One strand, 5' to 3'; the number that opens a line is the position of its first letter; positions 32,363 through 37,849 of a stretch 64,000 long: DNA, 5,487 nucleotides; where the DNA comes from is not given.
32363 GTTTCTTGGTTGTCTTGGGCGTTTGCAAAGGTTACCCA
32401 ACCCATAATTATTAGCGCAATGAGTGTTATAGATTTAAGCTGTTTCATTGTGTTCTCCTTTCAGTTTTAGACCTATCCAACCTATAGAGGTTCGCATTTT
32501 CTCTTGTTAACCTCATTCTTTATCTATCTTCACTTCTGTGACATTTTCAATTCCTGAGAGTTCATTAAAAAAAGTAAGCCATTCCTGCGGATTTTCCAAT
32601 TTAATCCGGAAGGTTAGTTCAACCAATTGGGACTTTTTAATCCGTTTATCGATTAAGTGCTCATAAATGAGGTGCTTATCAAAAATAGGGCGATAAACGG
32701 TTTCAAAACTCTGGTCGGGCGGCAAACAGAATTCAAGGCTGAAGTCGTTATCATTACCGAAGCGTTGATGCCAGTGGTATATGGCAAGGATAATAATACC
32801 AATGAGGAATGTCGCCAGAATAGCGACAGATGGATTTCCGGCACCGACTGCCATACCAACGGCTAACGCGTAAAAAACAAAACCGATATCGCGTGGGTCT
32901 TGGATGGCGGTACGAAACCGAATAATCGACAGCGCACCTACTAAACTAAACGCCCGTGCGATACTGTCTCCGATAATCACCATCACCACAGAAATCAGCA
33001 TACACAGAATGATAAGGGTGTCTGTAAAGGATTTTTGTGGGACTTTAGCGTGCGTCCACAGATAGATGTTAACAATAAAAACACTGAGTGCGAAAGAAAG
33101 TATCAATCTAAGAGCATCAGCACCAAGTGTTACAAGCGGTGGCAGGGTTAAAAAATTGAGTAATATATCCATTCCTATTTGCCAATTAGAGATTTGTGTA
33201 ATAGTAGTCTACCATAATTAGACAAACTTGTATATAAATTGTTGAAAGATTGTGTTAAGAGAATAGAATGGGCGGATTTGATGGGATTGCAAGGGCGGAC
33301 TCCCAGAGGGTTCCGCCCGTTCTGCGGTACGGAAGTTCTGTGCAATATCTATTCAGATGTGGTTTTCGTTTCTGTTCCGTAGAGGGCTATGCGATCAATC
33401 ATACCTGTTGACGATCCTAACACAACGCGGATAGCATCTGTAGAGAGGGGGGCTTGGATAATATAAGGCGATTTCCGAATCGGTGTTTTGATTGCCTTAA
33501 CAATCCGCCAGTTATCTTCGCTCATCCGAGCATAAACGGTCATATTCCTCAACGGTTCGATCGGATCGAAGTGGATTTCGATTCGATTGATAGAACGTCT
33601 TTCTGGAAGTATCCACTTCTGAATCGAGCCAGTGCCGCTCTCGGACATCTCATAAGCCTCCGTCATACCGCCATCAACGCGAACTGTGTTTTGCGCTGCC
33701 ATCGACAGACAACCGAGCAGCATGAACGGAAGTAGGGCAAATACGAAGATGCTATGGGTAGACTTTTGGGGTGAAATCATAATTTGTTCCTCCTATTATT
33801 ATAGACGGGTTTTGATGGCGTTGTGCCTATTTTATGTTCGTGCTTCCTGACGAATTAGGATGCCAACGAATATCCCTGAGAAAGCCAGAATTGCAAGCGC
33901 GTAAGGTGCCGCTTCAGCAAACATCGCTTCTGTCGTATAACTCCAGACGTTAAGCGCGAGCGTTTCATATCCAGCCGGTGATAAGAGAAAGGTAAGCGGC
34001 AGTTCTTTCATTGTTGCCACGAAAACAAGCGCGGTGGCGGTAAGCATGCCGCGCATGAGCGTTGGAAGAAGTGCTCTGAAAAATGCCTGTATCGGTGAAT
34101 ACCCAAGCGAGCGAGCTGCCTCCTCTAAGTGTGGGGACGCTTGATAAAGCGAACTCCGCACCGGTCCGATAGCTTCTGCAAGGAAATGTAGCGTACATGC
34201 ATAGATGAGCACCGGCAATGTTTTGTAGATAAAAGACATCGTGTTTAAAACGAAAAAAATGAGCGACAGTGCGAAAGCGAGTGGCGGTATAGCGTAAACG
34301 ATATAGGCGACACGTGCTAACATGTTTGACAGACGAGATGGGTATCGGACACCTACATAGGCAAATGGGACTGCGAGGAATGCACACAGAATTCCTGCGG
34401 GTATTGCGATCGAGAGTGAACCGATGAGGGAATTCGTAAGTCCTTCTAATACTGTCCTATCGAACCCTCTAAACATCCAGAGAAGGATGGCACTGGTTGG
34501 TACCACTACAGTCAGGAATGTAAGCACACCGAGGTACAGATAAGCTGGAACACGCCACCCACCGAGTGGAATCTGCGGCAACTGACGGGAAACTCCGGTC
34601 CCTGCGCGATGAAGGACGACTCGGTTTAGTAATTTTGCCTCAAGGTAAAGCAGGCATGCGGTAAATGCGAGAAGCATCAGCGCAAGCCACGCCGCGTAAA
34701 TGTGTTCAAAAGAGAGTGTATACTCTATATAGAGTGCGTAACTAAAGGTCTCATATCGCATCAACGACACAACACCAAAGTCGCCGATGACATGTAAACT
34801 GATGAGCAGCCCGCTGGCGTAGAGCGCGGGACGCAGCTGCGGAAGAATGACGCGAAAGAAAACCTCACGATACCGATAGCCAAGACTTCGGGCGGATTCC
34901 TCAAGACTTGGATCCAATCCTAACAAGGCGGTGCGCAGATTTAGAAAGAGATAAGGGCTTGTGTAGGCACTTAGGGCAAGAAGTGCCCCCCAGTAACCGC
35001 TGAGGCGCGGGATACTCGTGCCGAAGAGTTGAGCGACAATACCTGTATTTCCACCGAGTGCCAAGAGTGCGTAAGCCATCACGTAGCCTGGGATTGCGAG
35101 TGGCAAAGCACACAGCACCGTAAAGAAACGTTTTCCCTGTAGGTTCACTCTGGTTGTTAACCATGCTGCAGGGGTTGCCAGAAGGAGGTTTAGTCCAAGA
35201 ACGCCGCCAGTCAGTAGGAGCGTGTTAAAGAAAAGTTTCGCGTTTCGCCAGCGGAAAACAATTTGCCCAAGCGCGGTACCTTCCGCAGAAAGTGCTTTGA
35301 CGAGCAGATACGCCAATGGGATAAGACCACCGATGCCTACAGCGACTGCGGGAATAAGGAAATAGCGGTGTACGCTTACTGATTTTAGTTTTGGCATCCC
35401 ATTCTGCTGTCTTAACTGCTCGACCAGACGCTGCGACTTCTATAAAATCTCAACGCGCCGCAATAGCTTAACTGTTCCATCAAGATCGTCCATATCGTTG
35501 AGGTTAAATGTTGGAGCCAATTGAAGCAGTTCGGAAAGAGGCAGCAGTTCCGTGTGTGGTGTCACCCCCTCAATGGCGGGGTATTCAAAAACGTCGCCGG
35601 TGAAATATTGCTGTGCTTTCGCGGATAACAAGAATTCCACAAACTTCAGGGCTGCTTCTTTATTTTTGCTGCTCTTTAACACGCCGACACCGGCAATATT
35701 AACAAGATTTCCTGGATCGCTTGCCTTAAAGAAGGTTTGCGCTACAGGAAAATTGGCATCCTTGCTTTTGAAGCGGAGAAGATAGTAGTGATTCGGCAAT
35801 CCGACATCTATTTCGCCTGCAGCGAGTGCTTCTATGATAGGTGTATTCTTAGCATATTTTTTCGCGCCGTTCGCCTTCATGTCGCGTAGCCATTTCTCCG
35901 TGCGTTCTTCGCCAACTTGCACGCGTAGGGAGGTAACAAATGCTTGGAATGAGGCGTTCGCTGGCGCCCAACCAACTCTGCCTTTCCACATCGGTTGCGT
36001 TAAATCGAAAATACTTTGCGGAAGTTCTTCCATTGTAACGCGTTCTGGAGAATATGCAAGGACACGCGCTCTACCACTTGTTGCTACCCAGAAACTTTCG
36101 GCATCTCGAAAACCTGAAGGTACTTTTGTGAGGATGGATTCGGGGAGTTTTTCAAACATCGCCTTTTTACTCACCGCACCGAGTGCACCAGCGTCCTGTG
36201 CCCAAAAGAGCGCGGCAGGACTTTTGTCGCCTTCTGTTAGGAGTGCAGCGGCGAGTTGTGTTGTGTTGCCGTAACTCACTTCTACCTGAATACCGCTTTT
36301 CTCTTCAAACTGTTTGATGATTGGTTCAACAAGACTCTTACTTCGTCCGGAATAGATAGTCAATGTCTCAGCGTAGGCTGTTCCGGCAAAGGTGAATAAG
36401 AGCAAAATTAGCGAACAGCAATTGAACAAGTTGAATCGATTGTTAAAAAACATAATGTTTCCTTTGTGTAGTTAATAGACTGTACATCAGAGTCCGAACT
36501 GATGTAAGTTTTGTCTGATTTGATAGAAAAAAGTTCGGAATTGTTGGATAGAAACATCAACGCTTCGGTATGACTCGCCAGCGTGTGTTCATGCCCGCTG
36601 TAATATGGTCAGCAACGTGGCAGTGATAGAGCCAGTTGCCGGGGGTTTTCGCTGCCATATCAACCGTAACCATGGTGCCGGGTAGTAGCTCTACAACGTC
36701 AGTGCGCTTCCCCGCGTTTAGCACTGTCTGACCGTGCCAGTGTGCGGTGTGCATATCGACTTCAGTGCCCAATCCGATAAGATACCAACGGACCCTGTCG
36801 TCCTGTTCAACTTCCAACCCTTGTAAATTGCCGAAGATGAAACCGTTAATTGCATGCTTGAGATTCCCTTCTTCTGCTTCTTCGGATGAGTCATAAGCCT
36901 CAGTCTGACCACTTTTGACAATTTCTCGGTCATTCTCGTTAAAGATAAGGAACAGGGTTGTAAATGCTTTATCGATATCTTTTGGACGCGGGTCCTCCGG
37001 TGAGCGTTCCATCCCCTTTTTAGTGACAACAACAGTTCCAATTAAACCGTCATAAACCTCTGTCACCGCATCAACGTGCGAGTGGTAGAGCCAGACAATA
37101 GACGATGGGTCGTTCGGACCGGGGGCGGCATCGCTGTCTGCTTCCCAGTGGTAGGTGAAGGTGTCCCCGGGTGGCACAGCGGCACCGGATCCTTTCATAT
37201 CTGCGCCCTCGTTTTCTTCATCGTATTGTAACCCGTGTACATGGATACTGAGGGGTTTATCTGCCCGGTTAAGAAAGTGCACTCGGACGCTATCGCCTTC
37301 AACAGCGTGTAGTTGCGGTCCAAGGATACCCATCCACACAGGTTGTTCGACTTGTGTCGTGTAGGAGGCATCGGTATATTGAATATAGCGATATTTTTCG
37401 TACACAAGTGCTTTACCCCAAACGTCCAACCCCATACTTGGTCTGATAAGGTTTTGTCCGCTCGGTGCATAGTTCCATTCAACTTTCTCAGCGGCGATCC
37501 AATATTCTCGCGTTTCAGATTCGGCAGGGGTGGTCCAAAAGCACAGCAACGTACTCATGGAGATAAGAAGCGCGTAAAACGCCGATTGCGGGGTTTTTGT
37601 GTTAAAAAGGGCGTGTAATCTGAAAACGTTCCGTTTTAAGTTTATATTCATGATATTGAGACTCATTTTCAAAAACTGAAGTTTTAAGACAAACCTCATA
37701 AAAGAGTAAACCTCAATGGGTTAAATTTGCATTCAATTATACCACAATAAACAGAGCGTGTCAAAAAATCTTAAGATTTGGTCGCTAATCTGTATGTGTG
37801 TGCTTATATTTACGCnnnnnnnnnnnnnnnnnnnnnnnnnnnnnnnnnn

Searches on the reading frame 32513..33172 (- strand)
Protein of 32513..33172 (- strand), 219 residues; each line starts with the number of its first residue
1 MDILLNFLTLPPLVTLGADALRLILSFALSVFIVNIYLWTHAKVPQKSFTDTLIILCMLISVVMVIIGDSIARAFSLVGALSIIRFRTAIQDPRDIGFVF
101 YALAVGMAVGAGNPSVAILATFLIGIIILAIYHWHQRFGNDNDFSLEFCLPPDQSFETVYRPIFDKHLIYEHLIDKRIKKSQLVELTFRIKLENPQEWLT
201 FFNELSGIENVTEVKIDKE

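Call 35: search_protein_families(library=pfam, proteins=[window:32513-33172:-], max_evalue=0.0001)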
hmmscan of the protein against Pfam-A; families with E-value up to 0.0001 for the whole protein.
window:32513-33172:- (219 aa): 1 family
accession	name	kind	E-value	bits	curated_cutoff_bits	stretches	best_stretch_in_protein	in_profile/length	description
PF16316.10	DUF4956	-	2.1e-15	57.3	30.6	1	31-132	7-108/169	Domain of unknown function (DUF4956)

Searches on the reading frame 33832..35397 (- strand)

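Call 35: search_protein_families(library=pfam, proteins=[window:33832-35397:-], max_evalue=0.0001)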
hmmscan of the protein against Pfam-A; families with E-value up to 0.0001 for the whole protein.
window:33832-35397:- (521 aa): 1 family
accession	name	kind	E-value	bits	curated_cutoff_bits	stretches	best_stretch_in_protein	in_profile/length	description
PF00528.27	BPD_transp_1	-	1.7e-20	74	26.4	2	332-507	2-165/184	Binding-protein-dependent transport system inner membrane component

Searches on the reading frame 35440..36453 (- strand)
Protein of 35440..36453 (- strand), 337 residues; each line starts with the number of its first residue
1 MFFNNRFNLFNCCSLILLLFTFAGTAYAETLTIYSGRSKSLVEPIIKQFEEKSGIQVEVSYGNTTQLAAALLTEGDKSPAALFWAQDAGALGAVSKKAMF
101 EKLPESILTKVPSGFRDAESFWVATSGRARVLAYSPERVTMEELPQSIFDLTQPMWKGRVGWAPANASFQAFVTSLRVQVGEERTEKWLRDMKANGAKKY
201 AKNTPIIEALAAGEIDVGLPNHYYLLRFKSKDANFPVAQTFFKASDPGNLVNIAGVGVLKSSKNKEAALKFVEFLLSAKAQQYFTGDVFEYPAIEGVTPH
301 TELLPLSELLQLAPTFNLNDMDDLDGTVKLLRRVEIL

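Call 35: search_protein_families(library=pfam, proteins=[window:35440-36453:-], max_evalue=0.0001)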
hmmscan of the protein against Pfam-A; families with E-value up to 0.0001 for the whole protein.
window:35440-36453:- (337 aa): 4 families
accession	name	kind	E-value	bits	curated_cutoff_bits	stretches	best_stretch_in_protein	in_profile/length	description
PF13343.11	SBP_bac_6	-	8.7e-23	81.5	24.6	1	86-297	16-220/245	Bacterial extracellular solute-binding protein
PF13416.11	SBP_bac_8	-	3.6e-19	70.1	27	1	45-299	2-267/279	Bacterial extracellular solute-binding protein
PF01547.30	SBP_bac_1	-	4.6e-17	63.4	26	1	39-282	8-307/307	Bacterial extracellular solute-binding protein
PF13531.11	SBP_bac_11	-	4.5e-16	59.7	25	1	31-285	1-222/227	Bacterial extracellular solute-binding protein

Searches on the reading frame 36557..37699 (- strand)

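Call 35: search_protein_families(library=pfam, proteins=[window:36557-37699:-], max_evalue=0.0001)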
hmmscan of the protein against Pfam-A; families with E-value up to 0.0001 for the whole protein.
window:36557-37699:- (380 aa): 2 families
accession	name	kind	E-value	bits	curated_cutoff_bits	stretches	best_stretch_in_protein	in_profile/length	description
PF07731.20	Cu-oxidase_2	-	1.1e-18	67.8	20.4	1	279-378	23-135/137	Multicopper oxidase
PF07732.21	Cu-oxidase_3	-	2.5e-18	66.7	21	1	107-228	3-117/119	Multicopper oxidase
